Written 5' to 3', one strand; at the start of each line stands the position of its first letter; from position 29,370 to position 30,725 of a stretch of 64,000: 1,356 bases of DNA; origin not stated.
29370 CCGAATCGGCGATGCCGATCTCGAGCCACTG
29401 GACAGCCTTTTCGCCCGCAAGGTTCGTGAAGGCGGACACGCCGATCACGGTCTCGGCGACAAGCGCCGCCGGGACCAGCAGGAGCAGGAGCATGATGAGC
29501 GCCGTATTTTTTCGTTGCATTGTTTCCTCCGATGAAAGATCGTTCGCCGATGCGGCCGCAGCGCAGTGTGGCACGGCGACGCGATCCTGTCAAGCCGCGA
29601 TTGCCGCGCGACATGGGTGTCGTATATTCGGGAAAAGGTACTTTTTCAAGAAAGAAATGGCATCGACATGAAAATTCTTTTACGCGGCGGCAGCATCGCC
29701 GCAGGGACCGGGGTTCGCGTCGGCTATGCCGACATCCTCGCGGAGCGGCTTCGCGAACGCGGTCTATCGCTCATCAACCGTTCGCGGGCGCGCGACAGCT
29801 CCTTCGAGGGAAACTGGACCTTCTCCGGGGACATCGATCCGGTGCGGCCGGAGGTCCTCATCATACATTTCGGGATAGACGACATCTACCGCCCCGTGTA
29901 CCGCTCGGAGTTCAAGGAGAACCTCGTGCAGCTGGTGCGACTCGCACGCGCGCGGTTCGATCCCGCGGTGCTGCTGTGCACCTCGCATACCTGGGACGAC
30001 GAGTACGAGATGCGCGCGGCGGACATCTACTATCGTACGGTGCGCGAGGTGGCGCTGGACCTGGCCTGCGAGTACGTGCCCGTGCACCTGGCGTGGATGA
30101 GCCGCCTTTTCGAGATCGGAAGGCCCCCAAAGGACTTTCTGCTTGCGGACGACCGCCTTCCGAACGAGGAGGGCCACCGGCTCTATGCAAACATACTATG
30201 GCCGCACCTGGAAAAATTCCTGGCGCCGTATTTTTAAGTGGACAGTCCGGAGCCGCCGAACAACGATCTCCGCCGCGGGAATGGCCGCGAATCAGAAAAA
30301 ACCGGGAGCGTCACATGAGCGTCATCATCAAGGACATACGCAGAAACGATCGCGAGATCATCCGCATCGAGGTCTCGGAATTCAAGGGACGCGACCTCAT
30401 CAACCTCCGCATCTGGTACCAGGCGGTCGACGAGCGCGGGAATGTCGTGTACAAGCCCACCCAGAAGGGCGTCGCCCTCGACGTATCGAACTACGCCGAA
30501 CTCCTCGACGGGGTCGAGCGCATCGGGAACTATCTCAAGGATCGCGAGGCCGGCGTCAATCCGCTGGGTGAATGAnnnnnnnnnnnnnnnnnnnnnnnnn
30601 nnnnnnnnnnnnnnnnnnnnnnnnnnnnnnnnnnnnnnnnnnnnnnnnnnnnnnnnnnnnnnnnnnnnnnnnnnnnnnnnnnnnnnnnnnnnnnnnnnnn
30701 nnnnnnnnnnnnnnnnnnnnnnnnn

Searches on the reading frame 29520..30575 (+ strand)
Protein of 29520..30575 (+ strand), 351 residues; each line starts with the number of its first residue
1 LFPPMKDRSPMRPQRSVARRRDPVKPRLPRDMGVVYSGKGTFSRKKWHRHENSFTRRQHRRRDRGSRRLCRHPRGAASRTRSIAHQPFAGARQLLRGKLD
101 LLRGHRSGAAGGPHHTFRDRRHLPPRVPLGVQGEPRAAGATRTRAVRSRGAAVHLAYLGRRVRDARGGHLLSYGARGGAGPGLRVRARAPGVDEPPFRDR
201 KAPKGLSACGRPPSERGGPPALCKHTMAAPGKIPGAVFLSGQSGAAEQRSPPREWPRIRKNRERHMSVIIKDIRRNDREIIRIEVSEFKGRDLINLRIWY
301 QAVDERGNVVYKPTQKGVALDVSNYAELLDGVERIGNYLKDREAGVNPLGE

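Call 55: search_protein_families(library=pfam, proteins=[window:29520-30575:+], max_evalue=0.01)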
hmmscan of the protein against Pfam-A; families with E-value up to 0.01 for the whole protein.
window:29520-30575:+ (351 aa): 1 family
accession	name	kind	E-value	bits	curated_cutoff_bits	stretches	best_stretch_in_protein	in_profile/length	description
PF02229.22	PC4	-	1.8e-10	40.6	25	1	281-330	7-51/52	Transcriptional Coactivator p15 (PC4)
